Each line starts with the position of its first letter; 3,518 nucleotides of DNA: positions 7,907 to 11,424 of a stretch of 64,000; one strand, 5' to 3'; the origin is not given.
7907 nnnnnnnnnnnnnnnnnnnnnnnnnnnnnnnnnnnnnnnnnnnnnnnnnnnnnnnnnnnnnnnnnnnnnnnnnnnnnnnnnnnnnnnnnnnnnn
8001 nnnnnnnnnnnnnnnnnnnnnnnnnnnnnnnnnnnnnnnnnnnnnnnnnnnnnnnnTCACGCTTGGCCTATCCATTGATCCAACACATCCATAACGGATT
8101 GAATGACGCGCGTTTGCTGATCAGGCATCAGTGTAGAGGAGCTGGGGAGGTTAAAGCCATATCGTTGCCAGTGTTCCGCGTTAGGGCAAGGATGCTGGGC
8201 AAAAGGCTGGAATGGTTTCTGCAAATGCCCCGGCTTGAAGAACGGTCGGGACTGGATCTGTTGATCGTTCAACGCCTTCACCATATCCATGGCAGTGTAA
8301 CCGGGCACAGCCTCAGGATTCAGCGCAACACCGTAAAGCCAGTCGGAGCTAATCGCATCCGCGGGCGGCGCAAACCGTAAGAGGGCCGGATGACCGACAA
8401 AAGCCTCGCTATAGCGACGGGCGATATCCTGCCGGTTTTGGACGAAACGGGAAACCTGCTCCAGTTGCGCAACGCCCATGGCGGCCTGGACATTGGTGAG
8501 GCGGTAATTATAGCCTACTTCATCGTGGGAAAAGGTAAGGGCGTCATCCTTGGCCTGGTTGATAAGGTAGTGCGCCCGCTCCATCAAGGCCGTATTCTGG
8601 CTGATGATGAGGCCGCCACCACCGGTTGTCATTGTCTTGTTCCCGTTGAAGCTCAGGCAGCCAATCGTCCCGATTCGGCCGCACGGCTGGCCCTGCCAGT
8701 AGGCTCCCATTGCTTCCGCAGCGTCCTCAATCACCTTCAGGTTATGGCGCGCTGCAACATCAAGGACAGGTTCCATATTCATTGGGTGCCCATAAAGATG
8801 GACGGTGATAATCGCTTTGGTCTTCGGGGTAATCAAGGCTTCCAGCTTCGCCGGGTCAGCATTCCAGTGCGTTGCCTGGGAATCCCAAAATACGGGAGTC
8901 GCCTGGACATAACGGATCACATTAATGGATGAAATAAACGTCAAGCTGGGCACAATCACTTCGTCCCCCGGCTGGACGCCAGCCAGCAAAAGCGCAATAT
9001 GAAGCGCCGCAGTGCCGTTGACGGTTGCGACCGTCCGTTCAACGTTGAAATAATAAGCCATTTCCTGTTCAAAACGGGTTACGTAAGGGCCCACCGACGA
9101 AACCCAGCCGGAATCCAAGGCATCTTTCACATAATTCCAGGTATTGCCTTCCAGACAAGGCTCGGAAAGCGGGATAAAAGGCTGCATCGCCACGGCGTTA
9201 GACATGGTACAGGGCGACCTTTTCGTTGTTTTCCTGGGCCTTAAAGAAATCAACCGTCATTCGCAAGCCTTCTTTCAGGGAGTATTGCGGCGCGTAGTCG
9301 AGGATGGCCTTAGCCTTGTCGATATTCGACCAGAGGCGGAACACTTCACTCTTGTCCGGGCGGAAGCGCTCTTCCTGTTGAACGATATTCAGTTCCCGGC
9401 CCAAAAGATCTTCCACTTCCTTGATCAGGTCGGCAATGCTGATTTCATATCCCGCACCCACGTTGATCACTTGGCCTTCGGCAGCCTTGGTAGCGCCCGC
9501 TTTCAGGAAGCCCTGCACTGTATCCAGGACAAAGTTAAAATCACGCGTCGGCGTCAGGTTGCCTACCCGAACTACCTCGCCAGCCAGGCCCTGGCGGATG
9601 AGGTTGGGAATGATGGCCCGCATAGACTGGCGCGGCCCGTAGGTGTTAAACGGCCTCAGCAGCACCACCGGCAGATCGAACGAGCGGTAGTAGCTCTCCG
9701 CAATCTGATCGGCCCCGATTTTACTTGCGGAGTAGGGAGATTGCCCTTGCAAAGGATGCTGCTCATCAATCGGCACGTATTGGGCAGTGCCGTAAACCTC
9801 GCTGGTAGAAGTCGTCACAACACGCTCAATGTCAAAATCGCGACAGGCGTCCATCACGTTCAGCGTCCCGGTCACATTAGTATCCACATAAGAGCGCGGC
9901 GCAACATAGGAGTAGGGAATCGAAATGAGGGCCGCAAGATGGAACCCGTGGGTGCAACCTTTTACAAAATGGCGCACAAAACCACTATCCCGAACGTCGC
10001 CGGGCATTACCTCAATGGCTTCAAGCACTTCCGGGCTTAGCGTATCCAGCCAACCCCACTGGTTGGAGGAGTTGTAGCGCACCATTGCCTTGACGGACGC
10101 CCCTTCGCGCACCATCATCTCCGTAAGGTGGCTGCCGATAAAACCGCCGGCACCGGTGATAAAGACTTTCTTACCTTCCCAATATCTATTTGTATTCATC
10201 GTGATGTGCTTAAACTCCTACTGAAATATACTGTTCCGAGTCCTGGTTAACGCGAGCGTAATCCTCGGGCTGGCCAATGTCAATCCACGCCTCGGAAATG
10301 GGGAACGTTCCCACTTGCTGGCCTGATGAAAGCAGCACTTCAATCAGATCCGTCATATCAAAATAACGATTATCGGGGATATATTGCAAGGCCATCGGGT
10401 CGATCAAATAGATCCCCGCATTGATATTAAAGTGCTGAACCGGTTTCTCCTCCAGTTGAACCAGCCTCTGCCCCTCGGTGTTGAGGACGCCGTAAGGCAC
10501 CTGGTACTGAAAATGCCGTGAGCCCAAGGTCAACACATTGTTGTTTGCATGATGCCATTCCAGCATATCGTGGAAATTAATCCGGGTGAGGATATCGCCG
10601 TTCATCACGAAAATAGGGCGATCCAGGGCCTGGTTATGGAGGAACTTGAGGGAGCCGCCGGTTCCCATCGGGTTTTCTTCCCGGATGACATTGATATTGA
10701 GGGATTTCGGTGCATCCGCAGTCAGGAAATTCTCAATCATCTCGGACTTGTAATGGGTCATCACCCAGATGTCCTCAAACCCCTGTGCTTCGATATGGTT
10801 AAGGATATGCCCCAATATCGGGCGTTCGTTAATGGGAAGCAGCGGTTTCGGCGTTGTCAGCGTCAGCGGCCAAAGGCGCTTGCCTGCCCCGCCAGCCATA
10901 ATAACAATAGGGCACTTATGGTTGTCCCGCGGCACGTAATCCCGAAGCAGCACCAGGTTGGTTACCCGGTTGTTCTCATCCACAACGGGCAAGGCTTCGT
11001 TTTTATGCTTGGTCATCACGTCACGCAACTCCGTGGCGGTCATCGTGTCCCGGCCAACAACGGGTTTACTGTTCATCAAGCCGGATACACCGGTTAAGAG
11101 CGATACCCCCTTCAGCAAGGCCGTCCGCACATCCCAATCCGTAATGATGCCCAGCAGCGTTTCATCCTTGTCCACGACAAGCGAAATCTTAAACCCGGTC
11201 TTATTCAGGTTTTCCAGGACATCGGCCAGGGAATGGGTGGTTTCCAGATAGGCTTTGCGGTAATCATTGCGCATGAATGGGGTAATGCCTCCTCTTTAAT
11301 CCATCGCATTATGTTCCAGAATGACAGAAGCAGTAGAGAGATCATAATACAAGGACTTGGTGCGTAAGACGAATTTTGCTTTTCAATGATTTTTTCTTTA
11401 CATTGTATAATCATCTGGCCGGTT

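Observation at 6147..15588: GDP-type legionaminic/pseudaminic-like nonulosonic acid cluster with an N-formyltransferase-like gene and two Gfo/Idh/MocA oxidoreductases instead of an N-acetyltransferase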

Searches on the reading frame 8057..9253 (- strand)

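Call 3: search_protein_families(library=pfam, proteins=[window:8057-9253:-])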
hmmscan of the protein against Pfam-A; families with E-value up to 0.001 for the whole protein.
window:8057-9253:- (398 aa): 5 families
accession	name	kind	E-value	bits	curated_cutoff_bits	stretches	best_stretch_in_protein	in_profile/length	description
PF01041.23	DegT_DnrJ_EryC1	-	4.8e-106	355.4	19.8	1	35-387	4-359/360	DegT/DnrJ/EryC1/StrS aminotransferase family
PF00155.27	Aminotran_1_2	-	5.6e-11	42.7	19.7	1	45-150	29-152/361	Aminotransferase class I and II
PF01053.26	Cys_Met_Meta_PP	-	1.4e-05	24.3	27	1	56-149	52-142/381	Cys/Met metabolism PLP-dependent enzyme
PF01212.27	Beta_elim_lyase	-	4.1e-05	23.5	27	1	56-285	32-265/288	Beta-eliminating lyase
PF00266.25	Aminotran_5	-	0.00038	20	21.5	1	61-225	48-220/371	Aminotransferase class-V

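Call 4: search_protein_families(library=ncbifam, proteins=[window:8057-9253:-])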
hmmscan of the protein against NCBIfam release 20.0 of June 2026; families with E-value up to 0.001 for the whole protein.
window:8057-9253:- (398 aa): 31 families (the best 25 are shown)
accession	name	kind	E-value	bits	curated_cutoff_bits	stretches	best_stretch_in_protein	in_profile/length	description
TIGR04181.1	NHT_00031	hypoth_equivalog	8.5e-116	386.7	420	1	27-372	1-359/359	LegC family aminotransferase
TIGR03588.1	PseC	equivalog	6.2e-72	242.6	423.5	1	27-391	2-380/380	UDP-4-amino-4,6-dideoxy-N-acetyl-beta-L-altrosamine transaminase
NF008658.2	PRK11658.1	equivalog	1.3e-64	218.2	631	1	23-392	1-378/379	UDP-4-amino-4-deoxy-L-arabinose aminotransferase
NF008687.0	PRK11706.1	equivalog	2.7e-60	204.1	375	1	27-390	2-373/375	dTDP-4-amino-4,6-dideoxygalactose transaminase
TIGR04427.1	PLP_DesI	equivalog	1.1e-52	179.5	650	1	42-385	38-377/390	dTDP-4-dehydro-6-deoxyglucose aminotransferase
TIGR02379.1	ECA_wecE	subfamily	1.2e-51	175.7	434.85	1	26-287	1-270/376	dTDP-4-amino-4,6-dideoxy-D-glucose transaminase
NF011936.0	PRK15407.1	equivalog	7e-48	163.4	423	2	27-225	37-242/440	lipopolysaccharide biosynthesis protein RfbH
NF006488.0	PRK08912.1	equivalog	1.7e-09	37.1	498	1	75-181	91-190/387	aminotransferase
NF004975.0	PRK06348.1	equivalog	9.9e-09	34.7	549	1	60-150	78-168/384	pyridoxal phosphate-dependent aminotransferase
NF004770.0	PRK06108.1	subfamily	1.2e-08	34.2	422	1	66-177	91-209/396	pyridoxal phosphate-dependent aminotransferase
NF005817.0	PRK07683.1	equivalog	1.2e-08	34.1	575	1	63-151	82-168/387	aminotransferase A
NF005816.0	PRK07682.1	equivalog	1.2e-08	34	620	1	66-177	86-202/390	aminotransferase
TIGR03947.1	viomycin_VioD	equivalog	2.8e-07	29.8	390.9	1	73-184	71-176/359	capreomycidine synthase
NF006230.0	PRK08363.1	equivalog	5e-07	28.9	534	1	81-178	103-206/398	alanine aminotransferase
NF005588.0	PRK07309.1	equivalog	3.3e-06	26.2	576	1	69-160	89-178/391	pyridoxal phosphate-dependent aminotransferase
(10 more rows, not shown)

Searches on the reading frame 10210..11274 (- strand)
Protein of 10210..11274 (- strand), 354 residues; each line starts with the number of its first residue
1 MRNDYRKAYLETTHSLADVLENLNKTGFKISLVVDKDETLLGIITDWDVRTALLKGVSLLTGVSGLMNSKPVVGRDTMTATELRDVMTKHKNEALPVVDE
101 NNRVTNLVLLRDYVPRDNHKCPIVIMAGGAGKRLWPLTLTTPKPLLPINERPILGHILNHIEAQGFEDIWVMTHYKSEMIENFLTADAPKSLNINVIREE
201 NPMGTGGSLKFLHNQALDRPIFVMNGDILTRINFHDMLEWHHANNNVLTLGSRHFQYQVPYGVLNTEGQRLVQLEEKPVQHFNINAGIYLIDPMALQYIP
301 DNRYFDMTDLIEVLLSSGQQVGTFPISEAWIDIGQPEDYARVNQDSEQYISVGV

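Call 3: search_protein_families(library=pfam, proteins=[window:10210-11274:-])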
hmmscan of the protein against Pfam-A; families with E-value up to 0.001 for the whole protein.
window:10210-11274:- (354 aa): 3 families
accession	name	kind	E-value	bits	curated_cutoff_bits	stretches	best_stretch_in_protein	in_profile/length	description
PF00483.29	NTP_transferase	-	1.6e-37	129.8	21.2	1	124-347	3-243/245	Nucleotidyl transferase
PF00571.33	CBS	-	5.6e-14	52.6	24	2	10-54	12-56/57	CBS domain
PF12804.13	NTP_transf_3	-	7.2e-11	43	27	1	124-228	2-96/160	MobA-like NTP transferase domain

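Call 4: search_protein_families(library=ncbifam, proteins=[window:10210-11274:-])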
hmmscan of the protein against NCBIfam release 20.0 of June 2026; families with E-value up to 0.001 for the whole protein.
window:10210-11274:- (354 aa): 45 families (the best 25 are shown)
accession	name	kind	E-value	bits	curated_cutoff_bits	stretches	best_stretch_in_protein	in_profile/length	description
TIGR03992.1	Arch_glmU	subfamily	3.2e-39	134.9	292.1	1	124-345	4-226/393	bifunctional sugar-1-phosphate nucleotidylyltransferase/acetyltransferase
NF052502.1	man1P_GTase_Rv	exception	3.5e-39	134.7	440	1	124-345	4-229/352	mannose-1-phosphate guanylyltransferase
TIGR01208.1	rmlA_long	equivalog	4.5e-26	91.6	320.25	1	124-344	3-232/353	glucose-1-phosphate thymidylyltransferase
NF049965.1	GlMnHpPGnyltfHddC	equivalog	4.4e-24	85.4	300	1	124-343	4-218/221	D-glycero-D-manno-heptose 1-phosphate guanosyltransferase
NF045761.1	NAMPUrTaseMurU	equivalog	1.2e-23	84.1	250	1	124-344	4-225/226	N-acetylmuramate alpha-1-phosphate uridylyltransferase MurU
NF041173.1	Sug_nt_acttase_Thmprot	equivalog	1.5e-22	80.1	600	1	123-345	3-226/405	bifunctional sugar-1-phosphate nucleotidylyltransferase/acetyltransferase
NF041313.1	UDPGP_AglF_Halo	equivalog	6.7e-21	74.8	400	1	124-344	4-232/234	UTP--glucose-1-phosphate uridylyltransferase AglF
TIGR02623.1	G1P_cyt_trans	equivalog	8.2e-20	71.3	300.25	2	123-186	3-66/255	glucose-1-phosphate cytidylyltransferase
TIGR00393.1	kpsF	subfamily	9.4e-15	54.9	203.7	1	11-108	170-267/268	KpsF/GutQ family sugar-phosphate isomerase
TIGR01207.1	rmlA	equivalog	3.3e-14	52.7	360.65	1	124-337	3-227/286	glucose-1-phosphate thymidylyltransferase RfbA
TIGR01173.1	glmU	equivalog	1.9e-13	50.1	366.85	1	123-324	3-212/452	bifunctional UDP-N-acetylglucosamine diphosphorylase/glucosamine-1-phosphate N-acetyltransferase GlmU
NF003670.0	PRK05293.1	equivalog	8.5e-13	48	470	2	220-343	120-255/382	glucose-1-phosphate adenylyltransferase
TIGR02091.1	glgC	equivalog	9e-13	48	424.9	2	124-185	4-66/364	glucose-1-phosphate adenylyltransferase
NF008581.0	PRK11543.1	equivalog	2.1e-12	46.7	481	1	1-113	203-315/321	arabinose-5-phosphate isomerase GutQ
NF010939.0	PRK14359.1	equivalog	6.3e-12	44.8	592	1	121-325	3-211/430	bifunctional UDP-N-acetylglucosamine diphosphorylase/glucosamine-1-phosphate N-acetyltransferase GlmU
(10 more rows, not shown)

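Call 78: search_dna_similar(query=window:10210-11274:-, collection=plasmids, mode=protein, max_evalue=1e-30, max_rows=30)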
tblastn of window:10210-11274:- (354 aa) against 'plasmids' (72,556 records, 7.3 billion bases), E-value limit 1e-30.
Records with a match: 12; places in all: 12; records where one place covers at least 80% of the query: 11.
Best place of each record, by identity: <60% 12.
By first word of the organism name: Azospirillum 2; Sulfitobacter 2; Rhizobium 2; Aestuarium 1; Ensifer 1; Sphingomonadaceae 1; Sinorhizobium 1; Subdoligranulum 1; Mesorhizobium 1.
By predicted mobility (MOB-suite, as given by PLSDB): non-mobilizable 10; mobilizable 1; conjugative 1.
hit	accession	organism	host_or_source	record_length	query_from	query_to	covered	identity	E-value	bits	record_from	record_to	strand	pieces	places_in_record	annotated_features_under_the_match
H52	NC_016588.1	Azospirillum lipoferum 4B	-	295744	4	348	97%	38.3%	3e-63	224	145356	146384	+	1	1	nucleotidyltransferase family protein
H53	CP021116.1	Aestuarium zhoushanense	pure culture,tidal flat sample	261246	1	347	98%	36.9%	1e-60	217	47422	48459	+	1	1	hypothetical protein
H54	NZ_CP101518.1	Ensifer adhaerens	cell cuture,rhizosphere soil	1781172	2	348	98%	36.2%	3e-63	224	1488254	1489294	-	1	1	none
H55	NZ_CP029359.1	Azospirillum thermophilum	cell culture,hot spring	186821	1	335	95%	37.5%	1e-58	211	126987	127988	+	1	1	nucleotidyltransferase family protein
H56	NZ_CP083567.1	Sulfitobacter sp. W027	-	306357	1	347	98%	36.0%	1e-60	217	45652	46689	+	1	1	nucleotidyltransferase family protein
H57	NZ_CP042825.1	Rhizobium sp. WL3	Wheat,phyllosphere swab,leaves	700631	18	349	94%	37.3%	8e-66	232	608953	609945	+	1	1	nucleotidyltransferase family protein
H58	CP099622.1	Sphingomonadaceae bacterium OTU29THOMA1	Arabidopsis thaliana,pure culture,leaf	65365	3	345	97%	35.0%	3e-54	198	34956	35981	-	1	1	nucleotidyltransferase family protein | acetyltransferase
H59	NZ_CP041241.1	Sinorhizobium mexicanum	Acaciella angustissima,cell culture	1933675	9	352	97%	33.8%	3e-58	210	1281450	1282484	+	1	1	none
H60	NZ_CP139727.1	Sulfitobacter faviae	Bacterial Culture,hydrothermal vent ...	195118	5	343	96%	33.0%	6e-55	201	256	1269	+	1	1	nucleotidyltransferase family protein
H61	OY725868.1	Subdoligranulum variabile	-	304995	15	338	92%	31.6%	5e-34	140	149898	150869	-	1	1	record has no annotation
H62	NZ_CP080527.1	Mesorhizobium sp. AR07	Oxytropis sp.,Cell culture,root nodule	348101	17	343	92%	29.4%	2e-31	132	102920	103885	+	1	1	sugar phosphate nucleotidyltransferase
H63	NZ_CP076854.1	Rhizobium sp. WYJ-E13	Curcuma wenyujin Y.H. Chen et C. ...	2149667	124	340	61%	36.2%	4e-31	131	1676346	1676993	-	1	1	none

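Call 79: get_annotated_region(hit=H57, flank=9000)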
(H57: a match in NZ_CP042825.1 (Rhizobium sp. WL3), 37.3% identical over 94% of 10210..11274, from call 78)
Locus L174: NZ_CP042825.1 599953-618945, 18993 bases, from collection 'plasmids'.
description: Rhizobium sp. WL3 plasmid unnamed2, complete sequence
organism: Rhizobium sp. WL3 (NCBI taxid 2603277)
taxonomy: Bacteria; Pseudomonadota; Alphaproteobacteria; Hyphomicrobiales; Rhizobiaceae; Rhizobium; Rhizobium sp. WL3
host: -; source: Wheat,phyllosphere swab,leaves; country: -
typing (MOB-suite, as given by PLSDB): non-mobilizable
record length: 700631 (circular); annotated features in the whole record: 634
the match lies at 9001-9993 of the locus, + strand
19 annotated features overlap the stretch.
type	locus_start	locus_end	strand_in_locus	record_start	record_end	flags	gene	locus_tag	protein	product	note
CDS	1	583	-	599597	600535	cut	-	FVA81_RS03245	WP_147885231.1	acyltransferase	-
CDS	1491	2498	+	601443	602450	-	-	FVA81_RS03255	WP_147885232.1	NAD-dependent epimerase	-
CDS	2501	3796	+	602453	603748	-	-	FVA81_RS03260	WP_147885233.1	nucleotide sugar dehydrogenase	GO:0000271 - polysaccharide biosynthetic process [Evidence IEA]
CDS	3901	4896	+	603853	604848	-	-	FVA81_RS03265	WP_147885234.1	NAD-dependent 4,6-dehydratase LegB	-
CDS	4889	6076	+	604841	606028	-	-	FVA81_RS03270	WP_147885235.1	LegC family aminotransferase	-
CDS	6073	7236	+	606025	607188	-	neuC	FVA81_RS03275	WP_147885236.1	UDP-N-acetylglucosamine 2-epimerase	GO:0006047 - UDP-N-acetylglucosamine metabolic process [Evidence IEA]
CDS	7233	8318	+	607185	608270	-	neuB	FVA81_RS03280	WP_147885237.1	N-acetylneuraminate synthase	GO:0016051 - carbohydrate biosynthetic process [Evidence IEA]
CDS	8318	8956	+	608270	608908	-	-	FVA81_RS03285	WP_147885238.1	acetyltransferase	-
CDS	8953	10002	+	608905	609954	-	-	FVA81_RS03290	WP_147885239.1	nucleotidyltransferase family protein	-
CDS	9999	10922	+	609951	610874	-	-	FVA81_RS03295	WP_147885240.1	Gfo/Idh/MocA family oxidoreductase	-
CDS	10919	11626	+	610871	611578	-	-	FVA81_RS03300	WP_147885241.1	acylneuraminate cytidylyltransferase family protein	-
CDS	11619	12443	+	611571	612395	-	-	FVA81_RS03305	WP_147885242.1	SDR family oxidoreductase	-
CDS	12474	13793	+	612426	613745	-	-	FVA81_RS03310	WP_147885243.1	N-acetyl sugar amidotransferase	-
CDS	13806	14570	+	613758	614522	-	wbuZ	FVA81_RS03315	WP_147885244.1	glycosyl amidation-associated protein WbuZ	-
CDS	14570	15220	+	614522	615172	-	hisH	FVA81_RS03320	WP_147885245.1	imidazole glycerol phosphate synthase subunit HisH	GO:0000105 - histidine biosynthetic process [Evidence IEA]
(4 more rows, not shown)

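Call 80: get_annotated_region(hit=H56, flank=9000)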
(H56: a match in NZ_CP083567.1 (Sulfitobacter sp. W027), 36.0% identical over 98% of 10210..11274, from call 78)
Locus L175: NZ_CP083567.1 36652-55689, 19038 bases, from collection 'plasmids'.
description: Sulfitobacter sp. W027 plasmid unnamed3, complete sequence
organism: Sulfitobacter sp. W027 (NCBI taxid 2867025)
taxonomy: Bacteria; Pseudomonadota; Alphaproteobacteria; Rhodobacterales; Roseobacteraceae; Sulfitobacter; Sulfitobacter sp. W027
host: -; source: -; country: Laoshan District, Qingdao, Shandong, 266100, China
typing (MOB-suite, as given by PLSDB): non-mobilizable
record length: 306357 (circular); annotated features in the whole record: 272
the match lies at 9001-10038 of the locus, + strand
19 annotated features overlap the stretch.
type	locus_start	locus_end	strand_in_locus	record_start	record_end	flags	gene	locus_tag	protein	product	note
CDS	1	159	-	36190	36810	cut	-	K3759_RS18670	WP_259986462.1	YjbF family lipoprotein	-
CDS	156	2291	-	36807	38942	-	-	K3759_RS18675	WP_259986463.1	YjbH domain-containing protein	-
CDS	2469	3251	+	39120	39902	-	-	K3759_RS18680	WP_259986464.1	metallophosphoesterase family protein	-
CDS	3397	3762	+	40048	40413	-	-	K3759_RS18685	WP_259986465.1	MarR family EPS-associated transcriptional regulator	-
CDS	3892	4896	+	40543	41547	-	-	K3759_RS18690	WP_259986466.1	NAD-dependent 4,6-dehydratase LegB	-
CDS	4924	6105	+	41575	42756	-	-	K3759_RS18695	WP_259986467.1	LegC family aminotransferase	-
CDS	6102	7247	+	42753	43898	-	neuC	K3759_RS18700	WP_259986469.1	UDP-N-acetylglucosamine 2-epimerase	GO:0006047 - UDP-N-acetylglucosamine metabolic process [Evidence IEA]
CDS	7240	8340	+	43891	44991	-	neuB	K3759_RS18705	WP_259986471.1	N-acetylneuraminate synthase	GO:0016051 - carbohydrate biosynthetic process [Evidence IEA]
CDS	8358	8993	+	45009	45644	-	-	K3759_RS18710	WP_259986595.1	acetyltransferase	-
CDS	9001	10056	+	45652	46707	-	-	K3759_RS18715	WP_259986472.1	nucleotidyltransferase family protein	-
CDS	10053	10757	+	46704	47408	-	-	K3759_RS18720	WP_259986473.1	acylneuraminate cytidylyltransferase family protein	-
CDS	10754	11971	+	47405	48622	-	-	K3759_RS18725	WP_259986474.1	hypothetical protein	-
CDS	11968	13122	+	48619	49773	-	-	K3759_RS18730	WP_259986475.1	glycosyltransferase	-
CDS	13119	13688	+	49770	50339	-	-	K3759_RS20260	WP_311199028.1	hypothetical protein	-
CDS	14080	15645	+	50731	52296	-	-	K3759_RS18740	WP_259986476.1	oligosaccharide flippase family protein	-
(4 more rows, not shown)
